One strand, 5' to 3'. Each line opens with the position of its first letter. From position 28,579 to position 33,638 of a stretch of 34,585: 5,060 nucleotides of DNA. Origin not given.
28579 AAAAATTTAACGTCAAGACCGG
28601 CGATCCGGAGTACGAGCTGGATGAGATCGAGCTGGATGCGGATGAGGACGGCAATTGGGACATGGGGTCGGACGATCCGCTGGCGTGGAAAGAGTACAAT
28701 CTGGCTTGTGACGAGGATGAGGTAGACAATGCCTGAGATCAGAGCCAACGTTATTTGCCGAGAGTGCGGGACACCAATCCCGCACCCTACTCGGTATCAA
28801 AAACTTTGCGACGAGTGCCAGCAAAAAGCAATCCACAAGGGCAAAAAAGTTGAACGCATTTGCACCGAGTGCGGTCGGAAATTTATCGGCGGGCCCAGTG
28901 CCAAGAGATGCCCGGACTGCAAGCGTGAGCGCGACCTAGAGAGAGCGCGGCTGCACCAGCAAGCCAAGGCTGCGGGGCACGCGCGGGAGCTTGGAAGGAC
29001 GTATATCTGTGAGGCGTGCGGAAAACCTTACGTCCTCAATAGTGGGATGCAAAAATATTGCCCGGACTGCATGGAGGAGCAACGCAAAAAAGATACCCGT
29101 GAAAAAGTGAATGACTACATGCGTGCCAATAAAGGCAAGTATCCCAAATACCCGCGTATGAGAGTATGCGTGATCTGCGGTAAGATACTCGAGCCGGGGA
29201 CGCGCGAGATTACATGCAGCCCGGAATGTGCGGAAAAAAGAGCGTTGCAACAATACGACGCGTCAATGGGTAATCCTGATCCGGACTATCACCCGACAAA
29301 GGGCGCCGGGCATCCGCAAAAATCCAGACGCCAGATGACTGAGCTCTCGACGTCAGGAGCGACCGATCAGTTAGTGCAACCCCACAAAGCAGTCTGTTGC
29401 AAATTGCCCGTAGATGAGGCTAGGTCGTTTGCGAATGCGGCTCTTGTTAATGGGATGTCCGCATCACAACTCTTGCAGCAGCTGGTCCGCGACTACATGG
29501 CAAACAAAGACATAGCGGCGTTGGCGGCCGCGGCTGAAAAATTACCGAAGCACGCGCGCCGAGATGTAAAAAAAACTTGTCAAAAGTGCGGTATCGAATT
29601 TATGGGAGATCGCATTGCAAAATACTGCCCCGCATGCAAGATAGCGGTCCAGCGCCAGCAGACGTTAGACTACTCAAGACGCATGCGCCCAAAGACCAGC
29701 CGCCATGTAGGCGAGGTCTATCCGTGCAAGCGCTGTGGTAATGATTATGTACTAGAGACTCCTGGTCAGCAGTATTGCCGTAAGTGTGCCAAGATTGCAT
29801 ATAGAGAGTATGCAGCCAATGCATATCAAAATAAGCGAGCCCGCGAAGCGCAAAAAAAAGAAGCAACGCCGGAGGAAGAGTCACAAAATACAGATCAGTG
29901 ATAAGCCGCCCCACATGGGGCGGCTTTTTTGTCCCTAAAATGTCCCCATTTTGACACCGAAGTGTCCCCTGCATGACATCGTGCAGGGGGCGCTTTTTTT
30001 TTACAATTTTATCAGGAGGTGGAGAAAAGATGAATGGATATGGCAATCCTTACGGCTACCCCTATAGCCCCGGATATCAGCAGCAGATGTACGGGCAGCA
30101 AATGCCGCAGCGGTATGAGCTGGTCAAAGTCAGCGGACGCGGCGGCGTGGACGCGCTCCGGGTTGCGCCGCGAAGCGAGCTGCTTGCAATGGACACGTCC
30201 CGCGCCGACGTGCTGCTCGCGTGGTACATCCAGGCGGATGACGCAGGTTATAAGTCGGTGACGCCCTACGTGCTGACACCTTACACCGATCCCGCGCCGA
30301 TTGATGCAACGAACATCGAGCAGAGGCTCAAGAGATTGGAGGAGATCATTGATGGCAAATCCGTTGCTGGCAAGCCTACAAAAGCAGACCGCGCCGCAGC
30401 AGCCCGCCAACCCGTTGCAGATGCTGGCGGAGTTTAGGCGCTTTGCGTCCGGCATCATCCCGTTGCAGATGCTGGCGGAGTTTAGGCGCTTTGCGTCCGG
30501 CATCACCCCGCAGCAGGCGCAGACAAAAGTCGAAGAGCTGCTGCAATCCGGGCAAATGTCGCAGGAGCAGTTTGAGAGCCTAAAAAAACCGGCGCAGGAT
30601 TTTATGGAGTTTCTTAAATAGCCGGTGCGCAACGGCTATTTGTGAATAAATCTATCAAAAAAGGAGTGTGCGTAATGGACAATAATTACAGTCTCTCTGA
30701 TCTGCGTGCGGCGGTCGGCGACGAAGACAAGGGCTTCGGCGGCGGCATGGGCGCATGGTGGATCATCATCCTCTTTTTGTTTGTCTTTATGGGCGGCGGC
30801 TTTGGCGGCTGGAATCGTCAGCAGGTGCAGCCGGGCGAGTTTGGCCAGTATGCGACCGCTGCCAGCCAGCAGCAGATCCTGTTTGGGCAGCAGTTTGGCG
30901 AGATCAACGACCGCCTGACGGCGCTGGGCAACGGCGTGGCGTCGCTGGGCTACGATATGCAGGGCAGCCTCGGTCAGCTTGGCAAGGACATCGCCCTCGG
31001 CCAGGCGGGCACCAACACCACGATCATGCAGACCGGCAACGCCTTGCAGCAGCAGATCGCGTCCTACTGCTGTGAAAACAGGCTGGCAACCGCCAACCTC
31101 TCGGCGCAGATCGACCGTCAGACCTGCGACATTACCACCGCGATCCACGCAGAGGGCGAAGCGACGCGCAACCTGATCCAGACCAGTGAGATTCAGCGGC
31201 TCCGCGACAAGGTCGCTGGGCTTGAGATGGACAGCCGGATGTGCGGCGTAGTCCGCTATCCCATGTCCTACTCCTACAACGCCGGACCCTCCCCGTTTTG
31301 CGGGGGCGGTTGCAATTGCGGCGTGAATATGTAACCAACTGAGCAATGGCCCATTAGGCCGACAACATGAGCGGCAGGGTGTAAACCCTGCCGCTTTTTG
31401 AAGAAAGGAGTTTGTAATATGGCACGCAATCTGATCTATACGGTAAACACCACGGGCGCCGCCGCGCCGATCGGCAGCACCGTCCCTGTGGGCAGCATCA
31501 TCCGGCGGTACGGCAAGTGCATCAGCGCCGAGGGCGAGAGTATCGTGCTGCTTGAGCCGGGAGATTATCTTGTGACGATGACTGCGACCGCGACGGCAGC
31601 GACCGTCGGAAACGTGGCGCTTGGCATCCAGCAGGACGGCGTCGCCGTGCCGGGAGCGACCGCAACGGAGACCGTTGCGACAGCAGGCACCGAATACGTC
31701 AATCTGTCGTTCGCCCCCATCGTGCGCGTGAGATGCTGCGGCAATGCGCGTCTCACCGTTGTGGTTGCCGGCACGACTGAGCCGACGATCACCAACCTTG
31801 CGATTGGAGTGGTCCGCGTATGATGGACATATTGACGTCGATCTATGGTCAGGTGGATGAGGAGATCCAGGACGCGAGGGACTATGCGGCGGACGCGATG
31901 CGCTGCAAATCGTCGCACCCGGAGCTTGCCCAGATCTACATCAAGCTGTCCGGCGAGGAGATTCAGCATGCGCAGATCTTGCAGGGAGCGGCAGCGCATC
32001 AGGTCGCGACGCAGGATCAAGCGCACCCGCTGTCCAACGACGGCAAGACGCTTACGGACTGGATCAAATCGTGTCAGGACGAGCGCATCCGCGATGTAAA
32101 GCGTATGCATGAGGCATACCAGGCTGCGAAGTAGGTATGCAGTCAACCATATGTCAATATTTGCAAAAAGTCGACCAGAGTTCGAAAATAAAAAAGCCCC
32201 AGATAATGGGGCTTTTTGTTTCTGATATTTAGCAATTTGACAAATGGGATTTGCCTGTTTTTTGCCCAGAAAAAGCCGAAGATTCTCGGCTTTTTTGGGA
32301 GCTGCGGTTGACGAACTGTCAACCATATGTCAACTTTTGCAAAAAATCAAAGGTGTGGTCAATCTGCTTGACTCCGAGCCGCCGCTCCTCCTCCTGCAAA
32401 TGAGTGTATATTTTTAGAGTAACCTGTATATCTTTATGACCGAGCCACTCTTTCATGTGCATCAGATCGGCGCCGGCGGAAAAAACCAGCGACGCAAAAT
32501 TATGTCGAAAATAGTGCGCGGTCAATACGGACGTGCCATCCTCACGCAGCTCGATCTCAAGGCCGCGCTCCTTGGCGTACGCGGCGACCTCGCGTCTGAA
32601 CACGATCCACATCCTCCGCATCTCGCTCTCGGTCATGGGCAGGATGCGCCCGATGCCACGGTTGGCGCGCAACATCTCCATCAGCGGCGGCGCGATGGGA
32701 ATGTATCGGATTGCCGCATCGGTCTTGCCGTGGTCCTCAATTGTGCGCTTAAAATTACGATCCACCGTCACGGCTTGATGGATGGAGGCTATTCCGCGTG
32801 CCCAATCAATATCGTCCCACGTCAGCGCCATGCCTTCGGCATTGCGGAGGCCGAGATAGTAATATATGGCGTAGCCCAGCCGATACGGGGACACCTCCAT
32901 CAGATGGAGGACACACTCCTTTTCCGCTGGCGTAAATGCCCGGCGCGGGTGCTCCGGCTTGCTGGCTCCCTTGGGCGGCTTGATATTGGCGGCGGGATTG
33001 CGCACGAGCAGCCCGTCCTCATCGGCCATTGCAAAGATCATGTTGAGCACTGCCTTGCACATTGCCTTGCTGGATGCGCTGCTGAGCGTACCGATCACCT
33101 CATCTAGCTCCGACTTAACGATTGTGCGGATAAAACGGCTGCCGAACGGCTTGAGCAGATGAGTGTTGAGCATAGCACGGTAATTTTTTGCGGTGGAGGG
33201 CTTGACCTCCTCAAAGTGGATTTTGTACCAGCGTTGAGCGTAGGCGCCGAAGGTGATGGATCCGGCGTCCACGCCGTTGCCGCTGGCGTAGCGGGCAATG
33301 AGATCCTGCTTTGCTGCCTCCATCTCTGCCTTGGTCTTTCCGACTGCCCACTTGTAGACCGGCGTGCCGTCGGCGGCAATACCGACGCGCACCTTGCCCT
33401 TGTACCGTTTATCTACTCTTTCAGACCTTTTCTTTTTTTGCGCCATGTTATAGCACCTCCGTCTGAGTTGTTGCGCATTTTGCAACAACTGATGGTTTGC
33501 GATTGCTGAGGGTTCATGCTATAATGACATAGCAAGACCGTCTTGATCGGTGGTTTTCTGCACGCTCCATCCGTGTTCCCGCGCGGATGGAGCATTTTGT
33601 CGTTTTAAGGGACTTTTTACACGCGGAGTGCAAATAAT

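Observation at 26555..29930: Acr-aca-like architecture: a variable acidic first gene followed by a conserved zinc-ribbon/RHH DNA-binding gene set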

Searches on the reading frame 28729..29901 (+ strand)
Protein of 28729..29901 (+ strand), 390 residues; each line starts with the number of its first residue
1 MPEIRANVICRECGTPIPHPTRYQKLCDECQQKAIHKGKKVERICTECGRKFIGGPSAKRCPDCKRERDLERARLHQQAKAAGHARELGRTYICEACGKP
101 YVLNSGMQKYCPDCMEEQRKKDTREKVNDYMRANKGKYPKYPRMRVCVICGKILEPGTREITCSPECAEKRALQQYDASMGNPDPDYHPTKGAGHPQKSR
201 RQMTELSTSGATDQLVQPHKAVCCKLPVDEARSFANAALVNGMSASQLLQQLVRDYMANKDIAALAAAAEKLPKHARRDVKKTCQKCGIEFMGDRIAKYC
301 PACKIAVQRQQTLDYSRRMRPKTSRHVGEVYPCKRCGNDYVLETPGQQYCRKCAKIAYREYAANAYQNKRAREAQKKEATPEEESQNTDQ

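Call 5: search_protein_families(library=pfam, proteins=[window:28729-29901:+], max_evalue=1)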
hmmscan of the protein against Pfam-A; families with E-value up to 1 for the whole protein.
window:28729-29901:+ (390 aa): 7 families
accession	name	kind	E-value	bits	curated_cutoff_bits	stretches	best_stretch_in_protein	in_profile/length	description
PF12773.13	DZR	-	3.1e-06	27.7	27.3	3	7-34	12-34/45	Double zinc ribbon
PF18912.6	DZR_2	-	3.5e-06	27.2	27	2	10-64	10-55/56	Double zinc ribbon domain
PF01155.25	HypA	-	2.1e-05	24.9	28.9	2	3-38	66-102/112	Hydrogenase/urease nickel incorporation, metallochaperone, hypA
PF07191.17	Zn_ribbon_6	-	3.9e-05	24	25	1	60-117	2-38/67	Double zinc ribbon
PF14319.11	Zn_Tnp_IS91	-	0.048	14.1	26.3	2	89-130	36-78/90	Transposase zinc-binding domain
PF24445.1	DUF7564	-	0.12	13.3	32.2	1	92-127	6-42/76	Family of unknown function (DUF7564)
PF08542.16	Rep_fac_C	-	0.24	12.3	23.6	0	224-262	14-53/88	Replication factor C C-terminal domain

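Call 6: search_protein_families(library=phrogs, proteins=[window:28729-29901:+], max_evalue=0.1)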
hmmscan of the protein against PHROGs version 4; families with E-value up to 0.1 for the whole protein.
window:28729-29901:+ (390 aa): 13 families
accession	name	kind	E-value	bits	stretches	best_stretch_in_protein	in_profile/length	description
phrog_1271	-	DNA, RNA and nucleotide metabolism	9.5e-16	59.1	3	58-202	155-259/361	HNH endonuclease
phrog_32573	-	unknown function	2.8e-07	31.8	1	93-135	77-115/118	-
phrog_1333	-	unknown function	1.6e-05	26.1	0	314-368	84-139/166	-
phrog_29191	-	unknown function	0.0003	21.4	0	277-304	4-31/43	-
phrog_18648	-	unknown function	0.0016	19.6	1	252-289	49-86/87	-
phrog_4852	-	unknown function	0.0019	18.9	0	35-78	6-49/194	-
phrog_10714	-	unknown function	0.0058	17.8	0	83-114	65-95/109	-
phrog_2817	-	unknown function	0.0065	17.5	1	274-325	4-55/84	-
phrog_54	-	other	0.033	15.4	1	8-40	34-70/75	DksA-like zinc-finger protein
phrog_1895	-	unknown function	0.041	15.2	0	273-311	4-41/65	-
phrog_6739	-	unknown function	0.048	14.9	0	6-40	121-156/158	-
phrog_15412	-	unknown function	0.081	14.1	1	333-378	4-47/159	-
phrog_10481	-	unknown function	0.087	14.3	1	282-318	20-56/85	-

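Call 38: search_protein_families(library=padloc, proteins=[window:28729-29901:+], max_evalue=0.1)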
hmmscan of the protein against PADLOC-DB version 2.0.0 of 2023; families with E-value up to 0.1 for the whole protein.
window:28729-29901:+ (390 aa): 1 family
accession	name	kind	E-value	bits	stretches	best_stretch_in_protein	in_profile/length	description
PDLC01638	Csm6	-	0.0066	13.6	1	258-352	145-233/355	CAS-III; associated_signaling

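Call 39: search_protein_families(library=ncbifam, proteins=[window:28729-29901:+], max_evalue=0.1)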
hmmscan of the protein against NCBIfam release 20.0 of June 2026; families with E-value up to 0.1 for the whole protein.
window:28729-29901:+ (390 aa): 5 families
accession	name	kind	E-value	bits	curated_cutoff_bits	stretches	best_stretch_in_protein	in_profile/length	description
NF001646.0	PRK00420.1-3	equivalog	3e-06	27.5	117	2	271-317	11-56/117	hypothetical protein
NF045767.1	RuberyRbr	equivalog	0.00023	21.3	200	2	19-69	134-185/194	rubrerythrin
NF009146.0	PRK12496.1-3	equivalog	0.018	14.7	268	1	32-68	112-148/162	hypothetical protein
NF001385.0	PRK00279.2-3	equivalog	0.035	13.7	315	0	90-133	129-173/213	adenylate kinase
NF010268.0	PRK13715.1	equivalog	0.039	14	108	0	306-339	10-43/73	conjugal transfer protein TraR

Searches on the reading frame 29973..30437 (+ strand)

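Call 5: search_protein_families(library=pfam, proteins=[window:29973-30437:+], max_evalue=1)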
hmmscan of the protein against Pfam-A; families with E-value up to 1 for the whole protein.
window:29973-30437:+ (154 aa): 1 family
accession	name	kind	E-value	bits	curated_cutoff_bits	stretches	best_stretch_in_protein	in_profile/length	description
PF17228.7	SGP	-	0.18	13.1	26.7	1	17-43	51-77/93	Sulphur globule protein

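Call 6: search_protein_families(library=phrogs, proteins=[window:29973-30437:+], max_evalue=0.1)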
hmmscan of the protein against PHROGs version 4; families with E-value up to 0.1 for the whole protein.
window:29973-30437:+ (154 aa): 0 families

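Call 38: search_protein_families(library=padloc, proteins=[window:29973-30437:+], max_evalue=0.1)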
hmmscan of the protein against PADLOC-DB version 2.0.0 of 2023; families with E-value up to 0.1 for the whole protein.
window:29973-30437:+ (154 aa): 0 families

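Call 39: search_protein_families(library=ncbifam, proteins=[window:29973-30437:+], max_evalue=0.1)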
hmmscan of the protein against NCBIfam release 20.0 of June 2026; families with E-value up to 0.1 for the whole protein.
window:29973-30437:+ (154 aa): 0 families

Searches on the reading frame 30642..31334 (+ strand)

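Call 5: search_protein_families(library=pfam, proteins=[window:30642-31334:+], max_evalue=1)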
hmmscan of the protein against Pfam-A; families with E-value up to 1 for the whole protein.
window:30642-31334:+ (230 aa): 2 families
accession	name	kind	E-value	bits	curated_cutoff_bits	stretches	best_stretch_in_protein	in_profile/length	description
PF15984.10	Collagen_mid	-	0.0029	17.9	31.1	1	90-192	14-122/198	Bacterial collagen, middle region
PF13679.12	Methyltransf_32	-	0.078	13.4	27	1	92-181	29-121/143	Methyltransferase domain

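Call 6: search_protein_families(library=phrogs, proteins=[window:30642-31334:+], max_evalue=0.1)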
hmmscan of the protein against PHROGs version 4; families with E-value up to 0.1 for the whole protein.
window:30642-31334:+ (230 aa): 2 families
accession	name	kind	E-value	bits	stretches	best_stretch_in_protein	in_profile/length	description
phrog_16490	-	unknown function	2.4e-12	48.1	1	21-192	14-187/286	-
phrog_9288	-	unknown function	0.016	15.8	1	95-188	88-181/234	-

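Call 38: search_protein_families(library=padloc, proteins=[window:30642-31334:+], max_evalue=0.1)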
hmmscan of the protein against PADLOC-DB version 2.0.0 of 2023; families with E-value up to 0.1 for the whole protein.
window:30642-31334:+ (230 aa): 0 families

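Call 39: search_protein_families(library=ncbifam, proteins=[window:30642-31334:+], max_evalue=0.1)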
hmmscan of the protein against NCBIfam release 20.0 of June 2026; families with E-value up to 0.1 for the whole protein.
window:30642-31334:+ (230 aa): 1 family
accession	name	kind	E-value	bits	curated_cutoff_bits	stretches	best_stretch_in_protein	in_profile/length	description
NF008755.0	PRK11788.1-3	equivalog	0.016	14.5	430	1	131-190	171-229/388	lipopolysaccharide assembly protein LapB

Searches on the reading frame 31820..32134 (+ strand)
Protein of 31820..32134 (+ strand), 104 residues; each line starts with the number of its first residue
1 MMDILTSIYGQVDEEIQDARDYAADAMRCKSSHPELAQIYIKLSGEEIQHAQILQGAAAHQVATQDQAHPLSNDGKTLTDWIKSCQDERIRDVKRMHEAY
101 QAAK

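Call 5: search_protein_families(library=pfam, proteins=[window:31820-32134:+], max_evalue=1)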
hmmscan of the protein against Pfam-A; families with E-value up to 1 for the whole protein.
window:31820-32134:+ (104 aa): 3 families
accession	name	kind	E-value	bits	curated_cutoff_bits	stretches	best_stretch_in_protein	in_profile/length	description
PF02915.23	Rubrerythrin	-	0.059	14.2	22.8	1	14-60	9-55/137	Rubrerythrin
PF20430.3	Eplus_motif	-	0.18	12.1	24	0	32-44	10-22/28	E+ motif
PF11693.13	DUF2990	-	0.21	12.1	21.1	1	5-33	24-52/63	Protein of unknown function (DUF2990)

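Call 6: search_protein_families(library=phrogs, proteins=[window:31820-32134:+], max_evalue=0.1)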
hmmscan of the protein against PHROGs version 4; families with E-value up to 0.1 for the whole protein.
window:31820-32134:+ (104 aa): 0 families

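Call 38: search_protein_families(library=padloc, proteins=[window:31820-32134:+], max_evalue=0.1)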
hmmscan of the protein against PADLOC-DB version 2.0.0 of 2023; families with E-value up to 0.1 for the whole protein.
window:31820-32134:+ (104 aa): 0 families

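Call 39: search_protein_families(library=ncbifam, proteins=[window:31820-32134:+], max_evalue=0.1)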
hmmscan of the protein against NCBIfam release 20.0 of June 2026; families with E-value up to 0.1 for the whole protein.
window:31820-32134:+ (104 aa): 1 family
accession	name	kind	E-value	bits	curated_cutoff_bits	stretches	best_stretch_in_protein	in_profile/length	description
NF045676.1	FeExpMbfA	equivalog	0.069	12.6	450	1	12-56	17-61/318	iron exporter MbfA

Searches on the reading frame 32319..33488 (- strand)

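Call 92: search_protein_families(library=pfam, proteins=[window:32319-33488:-], max_evalue=0.001)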
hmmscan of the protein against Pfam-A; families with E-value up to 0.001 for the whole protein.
window:32319-33488:- (389 aa): 3 families
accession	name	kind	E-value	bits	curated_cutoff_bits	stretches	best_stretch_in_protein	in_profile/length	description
PF00589.27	Phage_integrase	-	2.2e-16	60.5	27.1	1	205-367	27-171/172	Phage integrase family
PF22022.2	Phage_int_M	-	1.1e-06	29.2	27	1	80-170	1-94/96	Phage integrase central domain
PF14659.12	Phage_int_SAM_3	-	4.5e-06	27.2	22.6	1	79-131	1-53/58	Phage integrase, N-terminal SAM-like domain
